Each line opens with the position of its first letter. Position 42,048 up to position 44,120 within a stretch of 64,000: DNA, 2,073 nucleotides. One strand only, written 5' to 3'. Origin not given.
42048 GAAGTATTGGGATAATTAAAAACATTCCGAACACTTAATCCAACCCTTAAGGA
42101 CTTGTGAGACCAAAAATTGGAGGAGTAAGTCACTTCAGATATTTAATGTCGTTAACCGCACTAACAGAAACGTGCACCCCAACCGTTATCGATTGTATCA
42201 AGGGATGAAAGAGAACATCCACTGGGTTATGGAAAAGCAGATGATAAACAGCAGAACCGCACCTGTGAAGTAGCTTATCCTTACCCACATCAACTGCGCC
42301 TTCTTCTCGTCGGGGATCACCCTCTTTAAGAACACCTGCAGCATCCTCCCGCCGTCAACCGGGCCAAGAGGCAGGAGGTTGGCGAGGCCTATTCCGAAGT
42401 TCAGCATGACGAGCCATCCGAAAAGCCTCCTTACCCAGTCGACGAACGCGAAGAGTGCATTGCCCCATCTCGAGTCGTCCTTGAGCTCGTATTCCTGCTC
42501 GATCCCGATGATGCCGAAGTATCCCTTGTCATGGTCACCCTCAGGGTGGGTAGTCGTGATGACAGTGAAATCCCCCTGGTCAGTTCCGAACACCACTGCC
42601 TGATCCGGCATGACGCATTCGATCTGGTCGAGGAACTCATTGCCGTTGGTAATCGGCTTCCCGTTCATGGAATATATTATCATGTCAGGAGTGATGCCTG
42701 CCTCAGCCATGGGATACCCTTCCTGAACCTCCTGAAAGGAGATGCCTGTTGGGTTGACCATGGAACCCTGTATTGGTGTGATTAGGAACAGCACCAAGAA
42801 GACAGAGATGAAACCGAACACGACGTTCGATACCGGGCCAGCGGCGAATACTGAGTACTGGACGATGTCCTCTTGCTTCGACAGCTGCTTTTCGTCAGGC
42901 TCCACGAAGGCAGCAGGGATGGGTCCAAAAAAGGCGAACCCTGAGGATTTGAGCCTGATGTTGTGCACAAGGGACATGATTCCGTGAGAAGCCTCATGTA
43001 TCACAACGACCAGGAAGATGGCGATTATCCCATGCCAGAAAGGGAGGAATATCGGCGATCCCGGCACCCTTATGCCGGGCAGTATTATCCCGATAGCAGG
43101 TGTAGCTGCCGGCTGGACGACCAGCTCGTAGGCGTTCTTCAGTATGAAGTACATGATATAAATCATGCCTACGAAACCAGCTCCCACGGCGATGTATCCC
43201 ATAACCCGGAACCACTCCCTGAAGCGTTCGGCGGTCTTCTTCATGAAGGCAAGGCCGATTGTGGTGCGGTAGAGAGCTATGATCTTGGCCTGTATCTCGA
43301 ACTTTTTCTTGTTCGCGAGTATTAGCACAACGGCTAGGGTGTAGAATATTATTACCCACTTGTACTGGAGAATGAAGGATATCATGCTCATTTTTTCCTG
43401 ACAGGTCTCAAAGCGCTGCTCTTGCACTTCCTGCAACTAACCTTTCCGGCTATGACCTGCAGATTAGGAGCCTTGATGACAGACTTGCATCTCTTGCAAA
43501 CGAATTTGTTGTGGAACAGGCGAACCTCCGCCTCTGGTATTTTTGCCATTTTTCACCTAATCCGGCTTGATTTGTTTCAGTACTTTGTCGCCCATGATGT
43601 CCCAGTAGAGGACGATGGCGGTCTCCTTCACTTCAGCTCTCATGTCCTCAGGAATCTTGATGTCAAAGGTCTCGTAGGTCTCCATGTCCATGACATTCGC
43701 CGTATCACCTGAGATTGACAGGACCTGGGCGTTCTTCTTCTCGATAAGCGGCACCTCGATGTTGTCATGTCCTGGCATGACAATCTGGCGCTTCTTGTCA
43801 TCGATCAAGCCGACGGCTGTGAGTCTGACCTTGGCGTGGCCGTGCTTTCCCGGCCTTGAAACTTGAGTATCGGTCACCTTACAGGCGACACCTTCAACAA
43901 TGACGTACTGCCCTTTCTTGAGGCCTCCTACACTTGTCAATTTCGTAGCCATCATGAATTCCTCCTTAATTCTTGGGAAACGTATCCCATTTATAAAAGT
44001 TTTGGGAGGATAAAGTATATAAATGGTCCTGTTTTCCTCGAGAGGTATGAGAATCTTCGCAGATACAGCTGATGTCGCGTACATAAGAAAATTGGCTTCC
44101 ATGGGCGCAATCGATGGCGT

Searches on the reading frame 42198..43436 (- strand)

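Call 20: search_protein_families(library=ncbifam, proteins=[window:42198-43436:-], max_evalue=0.001)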
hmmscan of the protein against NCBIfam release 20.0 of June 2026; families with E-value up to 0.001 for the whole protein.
window:42198-43436:- (412 aa): 3 families
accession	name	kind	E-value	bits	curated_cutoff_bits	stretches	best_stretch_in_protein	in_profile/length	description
TIGR00054.1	TIGR00054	equivalog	0.00046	19.2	147.55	0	339-401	349-409/421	RIP metalloprotease RseP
NF008147.1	PRK10898.1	equivalog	0.00053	19.2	408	1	223-281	272-330/352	outer membrane-stress sensor serine endopeptidase DegS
NF008046.0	PRK10779.1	equivalog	0.00072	18.7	477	0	193-258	96-155/450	sigma E protease regulator RseP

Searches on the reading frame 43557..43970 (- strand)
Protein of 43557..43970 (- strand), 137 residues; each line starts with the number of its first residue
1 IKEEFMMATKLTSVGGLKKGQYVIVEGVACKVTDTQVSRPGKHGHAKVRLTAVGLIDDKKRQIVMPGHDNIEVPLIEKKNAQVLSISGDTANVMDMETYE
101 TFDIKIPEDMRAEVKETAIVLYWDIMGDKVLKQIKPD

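Call 84: search_protein_families(library=pfam, proteins=[window:43557-43970:-], max_evalue=0.1)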
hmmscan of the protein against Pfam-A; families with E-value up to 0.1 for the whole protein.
window:43557-43970:- (137 aa): 5 families
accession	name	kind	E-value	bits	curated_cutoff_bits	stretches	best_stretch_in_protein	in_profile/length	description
PF21485.3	IF5A-like_N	-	8.1e-16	58.1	27.1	1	9-66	3-60/63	Translation initiation factor 5A-like, N-terminal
PF01287.26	eIF-5a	-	6.3e-07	29.9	24.2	1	76-135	2-69/69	Eukaryotic elongation factor 5A hypusine, DNA-binding OB fold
PF08207.18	EFP_N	-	0.00044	20.6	23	1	16-64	4-51/58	Elongation factor P (EF-P) KOW-like domain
PF01132.26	EFP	-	0.0082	16.5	27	1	80-104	2-26/54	Elongation factor P (EF-P) OB domain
PF02470.25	MlaD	-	0.046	14.4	25.1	0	10-119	8-70/81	MlaD protein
